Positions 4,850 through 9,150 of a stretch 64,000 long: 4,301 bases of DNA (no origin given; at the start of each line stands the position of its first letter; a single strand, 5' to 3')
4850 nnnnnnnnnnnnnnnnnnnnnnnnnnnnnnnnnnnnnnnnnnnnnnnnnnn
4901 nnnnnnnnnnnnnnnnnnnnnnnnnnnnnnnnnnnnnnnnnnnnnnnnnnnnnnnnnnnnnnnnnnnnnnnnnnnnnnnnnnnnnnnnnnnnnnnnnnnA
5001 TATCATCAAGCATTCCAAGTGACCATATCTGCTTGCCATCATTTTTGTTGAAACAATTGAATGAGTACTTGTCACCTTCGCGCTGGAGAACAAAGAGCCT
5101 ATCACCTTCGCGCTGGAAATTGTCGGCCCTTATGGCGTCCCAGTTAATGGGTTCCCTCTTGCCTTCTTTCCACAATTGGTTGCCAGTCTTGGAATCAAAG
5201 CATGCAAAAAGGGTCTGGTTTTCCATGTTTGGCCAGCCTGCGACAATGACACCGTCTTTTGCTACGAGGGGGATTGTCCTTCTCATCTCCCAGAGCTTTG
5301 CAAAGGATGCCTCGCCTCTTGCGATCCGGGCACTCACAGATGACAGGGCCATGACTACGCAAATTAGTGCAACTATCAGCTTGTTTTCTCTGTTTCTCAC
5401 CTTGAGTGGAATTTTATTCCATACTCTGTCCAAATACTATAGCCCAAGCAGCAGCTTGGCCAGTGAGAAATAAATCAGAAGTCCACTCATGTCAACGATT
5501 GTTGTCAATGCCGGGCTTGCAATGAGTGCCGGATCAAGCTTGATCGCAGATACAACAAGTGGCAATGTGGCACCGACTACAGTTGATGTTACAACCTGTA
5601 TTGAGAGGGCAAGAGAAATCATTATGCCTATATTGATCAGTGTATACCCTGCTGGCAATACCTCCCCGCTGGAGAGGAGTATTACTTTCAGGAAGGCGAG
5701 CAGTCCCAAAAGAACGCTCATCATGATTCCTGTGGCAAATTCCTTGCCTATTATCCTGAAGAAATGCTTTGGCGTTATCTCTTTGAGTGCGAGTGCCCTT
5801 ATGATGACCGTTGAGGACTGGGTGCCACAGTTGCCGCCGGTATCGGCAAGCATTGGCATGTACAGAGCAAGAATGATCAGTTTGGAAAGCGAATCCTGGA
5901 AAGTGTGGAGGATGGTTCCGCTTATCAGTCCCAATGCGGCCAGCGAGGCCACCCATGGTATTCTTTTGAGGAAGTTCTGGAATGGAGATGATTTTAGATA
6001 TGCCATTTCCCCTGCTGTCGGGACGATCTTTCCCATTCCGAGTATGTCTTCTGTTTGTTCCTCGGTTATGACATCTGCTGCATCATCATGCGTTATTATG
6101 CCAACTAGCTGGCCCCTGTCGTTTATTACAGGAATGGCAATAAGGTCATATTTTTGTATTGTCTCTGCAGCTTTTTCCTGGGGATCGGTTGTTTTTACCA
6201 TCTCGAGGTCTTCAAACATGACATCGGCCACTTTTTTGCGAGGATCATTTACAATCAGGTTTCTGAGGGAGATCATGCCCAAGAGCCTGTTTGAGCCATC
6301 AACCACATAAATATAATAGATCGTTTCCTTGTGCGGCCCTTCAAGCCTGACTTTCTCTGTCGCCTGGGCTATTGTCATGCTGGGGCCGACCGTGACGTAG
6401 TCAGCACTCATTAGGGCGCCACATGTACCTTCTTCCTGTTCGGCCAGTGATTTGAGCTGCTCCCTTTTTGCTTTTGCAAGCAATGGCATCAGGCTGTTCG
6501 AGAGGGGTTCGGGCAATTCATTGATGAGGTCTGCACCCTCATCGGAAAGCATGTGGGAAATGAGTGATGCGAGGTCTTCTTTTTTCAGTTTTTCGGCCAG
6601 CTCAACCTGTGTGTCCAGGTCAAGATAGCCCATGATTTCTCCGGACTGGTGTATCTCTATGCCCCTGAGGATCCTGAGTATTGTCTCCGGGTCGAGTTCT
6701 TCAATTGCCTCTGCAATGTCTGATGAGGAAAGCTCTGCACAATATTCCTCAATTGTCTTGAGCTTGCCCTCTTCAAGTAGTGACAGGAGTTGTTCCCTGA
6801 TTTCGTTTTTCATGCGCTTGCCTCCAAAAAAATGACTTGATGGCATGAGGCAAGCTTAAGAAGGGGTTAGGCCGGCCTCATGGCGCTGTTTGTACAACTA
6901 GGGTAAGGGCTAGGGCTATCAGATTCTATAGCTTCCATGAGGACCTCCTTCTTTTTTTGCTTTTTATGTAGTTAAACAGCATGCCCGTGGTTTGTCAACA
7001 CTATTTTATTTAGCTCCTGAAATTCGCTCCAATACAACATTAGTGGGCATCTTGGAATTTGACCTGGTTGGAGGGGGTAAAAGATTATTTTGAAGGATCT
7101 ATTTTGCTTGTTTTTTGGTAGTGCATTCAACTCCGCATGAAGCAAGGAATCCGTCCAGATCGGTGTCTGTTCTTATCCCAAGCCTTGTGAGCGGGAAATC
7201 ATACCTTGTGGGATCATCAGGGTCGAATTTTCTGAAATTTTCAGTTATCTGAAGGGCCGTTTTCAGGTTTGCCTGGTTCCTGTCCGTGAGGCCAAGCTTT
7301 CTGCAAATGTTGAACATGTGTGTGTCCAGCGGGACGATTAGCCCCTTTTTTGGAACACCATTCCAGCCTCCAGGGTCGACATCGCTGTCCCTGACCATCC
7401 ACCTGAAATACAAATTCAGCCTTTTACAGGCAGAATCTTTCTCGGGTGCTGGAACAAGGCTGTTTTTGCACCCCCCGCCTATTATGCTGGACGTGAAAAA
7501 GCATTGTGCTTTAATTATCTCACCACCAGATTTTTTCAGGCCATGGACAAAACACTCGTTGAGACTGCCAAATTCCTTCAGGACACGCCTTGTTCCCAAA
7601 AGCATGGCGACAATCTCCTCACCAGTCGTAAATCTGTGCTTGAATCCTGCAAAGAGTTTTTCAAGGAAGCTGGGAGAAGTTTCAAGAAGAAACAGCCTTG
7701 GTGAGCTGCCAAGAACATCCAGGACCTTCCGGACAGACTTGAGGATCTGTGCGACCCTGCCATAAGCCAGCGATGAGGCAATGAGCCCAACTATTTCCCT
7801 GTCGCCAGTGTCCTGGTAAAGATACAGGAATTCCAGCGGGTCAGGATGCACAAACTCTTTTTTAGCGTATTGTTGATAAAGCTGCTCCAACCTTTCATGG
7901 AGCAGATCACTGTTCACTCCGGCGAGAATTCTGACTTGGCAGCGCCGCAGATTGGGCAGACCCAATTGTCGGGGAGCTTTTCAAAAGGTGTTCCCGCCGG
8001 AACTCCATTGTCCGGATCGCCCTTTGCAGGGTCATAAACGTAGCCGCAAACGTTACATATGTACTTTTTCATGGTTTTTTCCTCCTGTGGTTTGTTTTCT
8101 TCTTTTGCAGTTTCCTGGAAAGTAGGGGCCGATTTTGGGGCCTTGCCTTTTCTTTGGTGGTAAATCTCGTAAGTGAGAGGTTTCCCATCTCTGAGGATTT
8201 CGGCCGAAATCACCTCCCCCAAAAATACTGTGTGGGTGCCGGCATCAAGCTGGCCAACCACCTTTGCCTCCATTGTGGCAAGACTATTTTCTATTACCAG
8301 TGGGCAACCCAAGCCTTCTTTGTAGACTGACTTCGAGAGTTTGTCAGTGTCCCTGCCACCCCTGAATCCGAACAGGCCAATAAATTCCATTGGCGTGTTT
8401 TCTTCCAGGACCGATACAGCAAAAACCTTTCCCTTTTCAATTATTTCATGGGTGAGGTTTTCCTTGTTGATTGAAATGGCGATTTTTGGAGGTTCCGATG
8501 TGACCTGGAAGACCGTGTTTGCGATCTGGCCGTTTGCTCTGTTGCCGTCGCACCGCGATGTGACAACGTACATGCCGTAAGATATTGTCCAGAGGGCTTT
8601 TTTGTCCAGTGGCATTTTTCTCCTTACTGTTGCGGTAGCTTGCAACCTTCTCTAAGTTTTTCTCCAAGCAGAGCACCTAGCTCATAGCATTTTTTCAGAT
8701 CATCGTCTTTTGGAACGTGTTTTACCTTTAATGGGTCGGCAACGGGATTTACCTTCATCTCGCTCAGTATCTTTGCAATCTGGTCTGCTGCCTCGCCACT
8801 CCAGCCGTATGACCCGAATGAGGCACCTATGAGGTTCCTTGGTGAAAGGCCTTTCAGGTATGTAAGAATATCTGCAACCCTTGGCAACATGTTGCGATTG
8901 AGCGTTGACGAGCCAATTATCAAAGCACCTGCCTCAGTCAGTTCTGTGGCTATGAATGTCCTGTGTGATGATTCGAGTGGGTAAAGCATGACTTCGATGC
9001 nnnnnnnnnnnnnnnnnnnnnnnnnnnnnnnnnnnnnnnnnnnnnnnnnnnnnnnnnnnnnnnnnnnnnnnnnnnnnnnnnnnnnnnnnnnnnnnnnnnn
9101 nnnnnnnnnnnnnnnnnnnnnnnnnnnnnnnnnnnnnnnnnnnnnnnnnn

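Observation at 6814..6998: mgtE leader: proline-rich leader ORF plus a 1:2 / 2:3 / 3:4 alternative-pairing switch that sequesters the mgtE Shine-Dalgarno (mgtL-like logic, no obvious M-box)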

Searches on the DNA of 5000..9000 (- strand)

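Call 3: search_rna_families(source=window, start=5000, end=9000, threshold=evalue, max_evalue=10, show_alignments=3)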
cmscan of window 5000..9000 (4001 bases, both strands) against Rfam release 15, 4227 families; matches with E-value up to 10: 1.
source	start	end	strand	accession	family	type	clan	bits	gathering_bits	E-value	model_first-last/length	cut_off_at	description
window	5968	6060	-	RF02158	NPPA-AS1_3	Gene; lncRNA;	-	13.8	55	9.7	1-108/108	no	NPPA antisense RNA 1 conserved region 3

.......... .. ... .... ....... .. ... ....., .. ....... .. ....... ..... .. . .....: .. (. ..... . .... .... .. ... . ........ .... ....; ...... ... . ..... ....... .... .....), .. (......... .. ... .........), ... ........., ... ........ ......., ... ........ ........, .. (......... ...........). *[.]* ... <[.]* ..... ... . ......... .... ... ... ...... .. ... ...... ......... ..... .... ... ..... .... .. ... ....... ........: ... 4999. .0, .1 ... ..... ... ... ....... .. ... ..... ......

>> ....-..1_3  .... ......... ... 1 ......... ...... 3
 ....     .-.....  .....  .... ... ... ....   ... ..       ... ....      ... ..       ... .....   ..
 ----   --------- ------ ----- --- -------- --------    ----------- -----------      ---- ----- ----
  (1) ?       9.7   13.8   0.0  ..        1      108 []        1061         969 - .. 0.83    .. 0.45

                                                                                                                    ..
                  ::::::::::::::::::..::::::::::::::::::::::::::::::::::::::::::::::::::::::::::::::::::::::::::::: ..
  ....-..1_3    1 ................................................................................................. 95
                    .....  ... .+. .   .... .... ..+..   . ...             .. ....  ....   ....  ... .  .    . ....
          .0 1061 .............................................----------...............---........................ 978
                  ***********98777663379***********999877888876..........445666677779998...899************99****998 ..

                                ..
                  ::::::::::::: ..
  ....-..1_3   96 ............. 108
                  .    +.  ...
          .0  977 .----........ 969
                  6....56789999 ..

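Call 28: search_rna_families(sources=[L024, L025, L028, L030, L032, L034, L037, L043, L055, L057, L064, L068, L074, L077, L079, L084, L088, L090, L093, L020], threshold=gathering)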
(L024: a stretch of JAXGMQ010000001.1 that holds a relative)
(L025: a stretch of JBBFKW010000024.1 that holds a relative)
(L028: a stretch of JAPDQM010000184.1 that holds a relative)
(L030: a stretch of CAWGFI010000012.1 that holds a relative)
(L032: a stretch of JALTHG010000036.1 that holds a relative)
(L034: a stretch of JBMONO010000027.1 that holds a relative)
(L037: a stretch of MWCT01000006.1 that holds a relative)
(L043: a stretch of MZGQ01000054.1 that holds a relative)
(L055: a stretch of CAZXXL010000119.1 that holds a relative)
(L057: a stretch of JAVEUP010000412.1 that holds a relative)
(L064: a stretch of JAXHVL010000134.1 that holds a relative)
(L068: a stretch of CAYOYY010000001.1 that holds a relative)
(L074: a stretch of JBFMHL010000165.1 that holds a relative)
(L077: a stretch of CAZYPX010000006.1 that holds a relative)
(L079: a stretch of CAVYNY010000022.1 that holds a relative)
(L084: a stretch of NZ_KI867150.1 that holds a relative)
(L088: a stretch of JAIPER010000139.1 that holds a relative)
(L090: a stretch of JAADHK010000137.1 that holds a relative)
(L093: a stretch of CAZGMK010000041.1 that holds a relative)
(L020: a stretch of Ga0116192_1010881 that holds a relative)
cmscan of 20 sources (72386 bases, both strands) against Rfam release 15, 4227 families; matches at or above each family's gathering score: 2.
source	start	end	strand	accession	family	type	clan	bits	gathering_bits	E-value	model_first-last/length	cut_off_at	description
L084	601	673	+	RF00005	tRNA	Gene; tRNA;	CL00001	67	29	2.3e-12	1-71/71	no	tRNA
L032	843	915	+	RF00005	tRNA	Gene; tRNA;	CL00001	66.8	29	2.7e-12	1-71/71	no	tRNA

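Call 55: search_rna_families(sources=[L026, L027, L033, L035, L036, L038, L039, L040, L041, L042, L045, L048, L050, L051, L052, L054, L058, L059, L061, L062], threshold=gathering)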
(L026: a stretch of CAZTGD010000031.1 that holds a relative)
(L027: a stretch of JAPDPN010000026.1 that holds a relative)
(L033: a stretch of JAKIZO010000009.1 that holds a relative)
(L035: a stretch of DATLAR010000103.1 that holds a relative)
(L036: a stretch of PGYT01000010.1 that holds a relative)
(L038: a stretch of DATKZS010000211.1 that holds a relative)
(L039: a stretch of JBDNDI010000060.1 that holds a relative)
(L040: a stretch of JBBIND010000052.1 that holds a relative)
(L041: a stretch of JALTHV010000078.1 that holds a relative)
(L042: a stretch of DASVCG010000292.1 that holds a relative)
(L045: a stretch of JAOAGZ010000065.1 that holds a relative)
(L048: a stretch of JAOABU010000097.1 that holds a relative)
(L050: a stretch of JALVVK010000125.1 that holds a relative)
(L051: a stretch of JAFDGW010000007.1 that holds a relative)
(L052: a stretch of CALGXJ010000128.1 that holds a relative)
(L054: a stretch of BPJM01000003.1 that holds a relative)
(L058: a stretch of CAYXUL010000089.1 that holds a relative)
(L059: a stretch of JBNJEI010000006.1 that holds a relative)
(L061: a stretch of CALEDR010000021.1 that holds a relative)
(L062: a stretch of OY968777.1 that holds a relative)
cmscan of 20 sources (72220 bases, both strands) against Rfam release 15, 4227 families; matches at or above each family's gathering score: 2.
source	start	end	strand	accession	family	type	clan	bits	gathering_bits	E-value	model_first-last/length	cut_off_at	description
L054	3643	3715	-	RF00005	tRNA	Gene; tRNA;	CL00001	70.7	29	2.3e-13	1-71/71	no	tRNA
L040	895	967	+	RF00005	tRNA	Gene; tRNA;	CL00001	70.5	29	2.6e-13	1-71/71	no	tRNA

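Call 69: build_rna_model(alignment_id=A6)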
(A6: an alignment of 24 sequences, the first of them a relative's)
Model R1 built from alignment A6 (24 sequences, 88 columns); structure: RNAalifold consensus.
model positions 63; base pairs 9; branch points 0; effective number of sequences 24; information 0.825 bits per position. Calibrated on 0.2 Mb of random sequence (short: E-values are rough).
structure used (alignment columns):
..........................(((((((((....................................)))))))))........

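Call 70: search_with_rna_model(model_id=R1, sources=[window, L020, L022, L023, L024, L025, L026, L027, L028, L029, L030, L031, L032, L033, L034, L035, L036, L037, L038, L039, L040, L041, L042, L043, L044, L045, L046, L047, L048, L049, L050, L051, L052, L053, L054, L055, L056, L057, L058, L059, L060, L061, L062, L063, L064, L065, L066, L067, L068, L069, L070, L071, L072, L073, L074, L075, L076, L077, L078, L079, L080, L081, L082, L083, L084, L085, L086, L087, L088, L089, L090, L091, L092, L093, L094, L095, L096, L097, L098, L099, L100, L101], max_evalue=10, make_alignment=true)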
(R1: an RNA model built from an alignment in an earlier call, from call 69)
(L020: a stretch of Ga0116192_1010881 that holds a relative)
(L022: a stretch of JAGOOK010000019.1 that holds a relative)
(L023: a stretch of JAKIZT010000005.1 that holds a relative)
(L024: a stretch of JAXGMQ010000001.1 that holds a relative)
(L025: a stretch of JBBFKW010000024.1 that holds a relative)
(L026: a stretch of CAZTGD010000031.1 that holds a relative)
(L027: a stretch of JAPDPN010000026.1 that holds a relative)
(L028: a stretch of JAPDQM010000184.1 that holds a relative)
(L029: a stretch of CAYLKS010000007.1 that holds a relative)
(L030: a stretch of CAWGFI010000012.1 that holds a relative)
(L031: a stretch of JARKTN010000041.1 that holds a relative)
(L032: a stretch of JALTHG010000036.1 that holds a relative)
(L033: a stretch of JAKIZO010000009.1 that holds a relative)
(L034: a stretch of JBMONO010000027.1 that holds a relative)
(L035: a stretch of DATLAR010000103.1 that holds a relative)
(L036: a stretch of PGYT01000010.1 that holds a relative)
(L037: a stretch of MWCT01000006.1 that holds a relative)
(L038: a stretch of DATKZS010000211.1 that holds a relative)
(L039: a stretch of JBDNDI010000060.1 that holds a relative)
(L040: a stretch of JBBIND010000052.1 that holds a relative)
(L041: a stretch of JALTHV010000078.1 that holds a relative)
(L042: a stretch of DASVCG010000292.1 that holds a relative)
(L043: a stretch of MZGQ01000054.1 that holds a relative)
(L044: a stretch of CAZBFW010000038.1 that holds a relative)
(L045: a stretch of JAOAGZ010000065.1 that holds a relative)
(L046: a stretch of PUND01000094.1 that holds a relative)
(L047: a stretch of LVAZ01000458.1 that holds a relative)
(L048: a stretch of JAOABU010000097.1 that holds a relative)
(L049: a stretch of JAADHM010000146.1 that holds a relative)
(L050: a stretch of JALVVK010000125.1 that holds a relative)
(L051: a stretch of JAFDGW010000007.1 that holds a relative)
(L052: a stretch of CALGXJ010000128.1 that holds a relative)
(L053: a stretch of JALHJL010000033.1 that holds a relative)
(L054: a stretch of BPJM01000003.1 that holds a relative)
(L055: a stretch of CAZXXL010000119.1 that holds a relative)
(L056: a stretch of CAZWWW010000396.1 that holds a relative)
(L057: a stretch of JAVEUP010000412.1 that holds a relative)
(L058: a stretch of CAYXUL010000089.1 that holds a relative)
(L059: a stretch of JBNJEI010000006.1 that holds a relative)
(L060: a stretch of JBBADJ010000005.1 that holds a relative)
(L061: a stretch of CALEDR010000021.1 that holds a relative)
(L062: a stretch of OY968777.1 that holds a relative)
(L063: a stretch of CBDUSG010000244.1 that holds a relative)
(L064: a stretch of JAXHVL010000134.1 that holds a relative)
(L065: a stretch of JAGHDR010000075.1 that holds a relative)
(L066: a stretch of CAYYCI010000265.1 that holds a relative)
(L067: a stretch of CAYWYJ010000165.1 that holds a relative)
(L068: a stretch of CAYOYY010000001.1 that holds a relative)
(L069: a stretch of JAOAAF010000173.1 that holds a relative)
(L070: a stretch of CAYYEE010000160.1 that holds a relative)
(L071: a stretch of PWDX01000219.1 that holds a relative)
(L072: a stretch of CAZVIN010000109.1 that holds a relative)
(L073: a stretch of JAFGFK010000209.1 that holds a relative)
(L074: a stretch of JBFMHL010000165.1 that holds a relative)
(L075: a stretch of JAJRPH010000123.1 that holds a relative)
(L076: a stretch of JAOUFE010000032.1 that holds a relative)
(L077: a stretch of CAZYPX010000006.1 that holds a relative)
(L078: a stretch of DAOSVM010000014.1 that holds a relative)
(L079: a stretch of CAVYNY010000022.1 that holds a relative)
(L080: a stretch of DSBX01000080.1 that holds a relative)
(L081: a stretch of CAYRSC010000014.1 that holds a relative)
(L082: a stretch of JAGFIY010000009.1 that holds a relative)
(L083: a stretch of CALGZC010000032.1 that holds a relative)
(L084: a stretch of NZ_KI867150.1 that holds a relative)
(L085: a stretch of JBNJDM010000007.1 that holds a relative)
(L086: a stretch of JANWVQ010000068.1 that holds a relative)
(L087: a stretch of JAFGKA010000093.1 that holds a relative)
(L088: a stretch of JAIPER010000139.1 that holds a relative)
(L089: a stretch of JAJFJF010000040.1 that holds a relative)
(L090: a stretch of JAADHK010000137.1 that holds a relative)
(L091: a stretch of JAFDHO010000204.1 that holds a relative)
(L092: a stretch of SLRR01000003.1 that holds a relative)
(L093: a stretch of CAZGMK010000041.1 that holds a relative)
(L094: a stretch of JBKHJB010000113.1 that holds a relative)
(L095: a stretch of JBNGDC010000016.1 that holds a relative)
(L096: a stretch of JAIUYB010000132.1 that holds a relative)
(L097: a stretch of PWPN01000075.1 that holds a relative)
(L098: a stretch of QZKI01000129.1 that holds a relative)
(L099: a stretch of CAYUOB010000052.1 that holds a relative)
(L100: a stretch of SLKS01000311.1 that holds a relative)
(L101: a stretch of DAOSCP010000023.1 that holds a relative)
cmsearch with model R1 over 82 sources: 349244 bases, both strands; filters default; matches with E-value up to 10: 65.
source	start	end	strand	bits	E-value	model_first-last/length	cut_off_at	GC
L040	1138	1203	+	75.8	9.3e-19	1-63/63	no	0.71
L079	1110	1173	+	72.3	9.3e-18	1-63/63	no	0.72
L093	1108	1173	+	70.5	3e-17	1-63/63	no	0.67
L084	1139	1203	+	70.5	3.1e-17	1-63/63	no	0.62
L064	1138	1203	+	69.6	5.7e-17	1-63/63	no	0.7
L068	1108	1173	+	62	8.6e-15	1-63/63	no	0.55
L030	1115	1178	+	61.5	1.2e-14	1-63/63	no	0.66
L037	1136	1203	+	61.4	1.3e-14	1-63/63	no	0.65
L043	1108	1173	+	58.2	1.1e-13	1-63/63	no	0.65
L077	1130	1188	+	57.9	1.3e-13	1-63/63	no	0.68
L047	220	282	+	56.9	2.5e-13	1-63/63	no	0.68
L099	1108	1173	+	54.9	9.6e-13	1-63/63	no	0.55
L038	277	339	+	54.9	9.7e-13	1-63/63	no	0.7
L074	1146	1203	+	54.7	1.1e-12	1-63/63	no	0.72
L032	1108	1173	+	54.5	1.2e-12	1-63/63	no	0.55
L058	1109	1173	+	54.5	1.3e-12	1-63/63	no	0.65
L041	758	823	+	53.5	2.5e-12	1-63/63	no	0.52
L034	1093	1155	+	53.2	2.9e-12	1-63/63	no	0.65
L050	1129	1194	+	51.2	1.1e-11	1-63/63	no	0.56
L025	1116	1182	+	51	1.2e-11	1-63/63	no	0.76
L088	1110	1173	+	50.7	1.6e-11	1-63/63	no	0.59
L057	601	665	+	50.1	2.3e-11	1-63/63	no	0.75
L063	432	490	+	47.4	1.3e-10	1-63/63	no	0.78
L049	1144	1203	+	44.6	8.5e-10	1-63/63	no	0.57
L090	1120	1179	+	44.3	1.1e-09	1-63/63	no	0.68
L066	1114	1179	+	43.9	1.4e-09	1-63/63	no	0.79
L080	541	599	+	41.9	5.3e-09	1-63/63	no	0.69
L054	1108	1173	+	40.6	1.2e-08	1-63/63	no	0.7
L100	1144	1203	+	40.2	1.6e-08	1-63/63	no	0.67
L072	79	129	+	38.7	4.4e-08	1-63/63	no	0.57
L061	1123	1179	+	34.3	7.9e-07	1-63/63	no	0.63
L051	1111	1179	+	33.8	1.1e-06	1-63/63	no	0.62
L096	1148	1203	+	30.9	7.4e-06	1-63/63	no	0.62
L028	477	538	+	27.8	5.9e-05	1-63/63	no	0.45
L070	1133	1172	+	26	0.00019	14-56/63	no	0.77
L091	1136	1203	+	24.3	0.0006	1-63/63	no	0.62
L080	551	594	-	24.1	0.00066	12-59/63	no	0.73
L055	1123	1179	+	23.8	0.00083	1-63/63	no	0.75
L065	1121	1179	+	23.1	0.0013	1-63/63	no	0.68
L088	1114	1181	-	22.7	0.0018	1-63/63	no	0.63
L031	1116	1179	+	21.2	0.0046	1-63/63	no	0.62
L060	1119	1176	+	21.1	0.005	1-63/63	no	0.55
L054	446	504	+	20.1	0.0093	1-63/63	no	0.78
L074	1152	1209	-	18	0.038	1-63/63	no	0.66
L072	89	124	-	17.9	0.04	12-59/63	no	0.64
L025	1125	1177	-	17.3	0.059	12-60/63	no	0.77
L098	1106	1179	+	15.9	0.15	1-63/63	no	0.73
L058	1116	1179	-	15.8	0.16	1-63/63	no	0.59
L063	441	485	-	15.8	0.17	12-60/63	no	0.8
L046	105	182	+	14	0.55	1-63/63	no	0.69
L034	1105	1149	-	13.5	0.73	13-57/63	no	0.67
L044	1356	1420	-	13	1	1-63/63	no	0.69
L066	1127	1185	-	12.8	1.2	1-63/63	no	0.78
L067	649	680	-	12.5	1.5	1-63/63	no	0.78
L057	607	663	-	12.5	1.5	1-63/63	no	0.75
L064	1533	1564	+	11.9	2.1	16-54/63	no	0.78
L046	45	80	-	11.9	2.2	18-52/63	no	0.81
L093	1117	1162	-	11.4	3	12-60/63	no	0.74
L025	62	127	-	11.3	3.3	1-63/63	no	0.58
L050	1138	1189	-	11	3.8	12-60/63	no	0.56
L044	1104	1179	+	11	4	1-63/63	no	0.63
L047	227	288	-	10.8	4.5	1-63/63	no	0.65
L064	1147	1192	-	10.5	5.5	12-60/63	no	0.72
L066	518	560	+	9.9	8.3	16-54/63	no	0.72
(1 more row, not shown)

Alignment A7: 65 matches aligned to the model, 124 columns, each read 5' to 3' on its own strand. Consensus structure (alignment columns), stored with it:
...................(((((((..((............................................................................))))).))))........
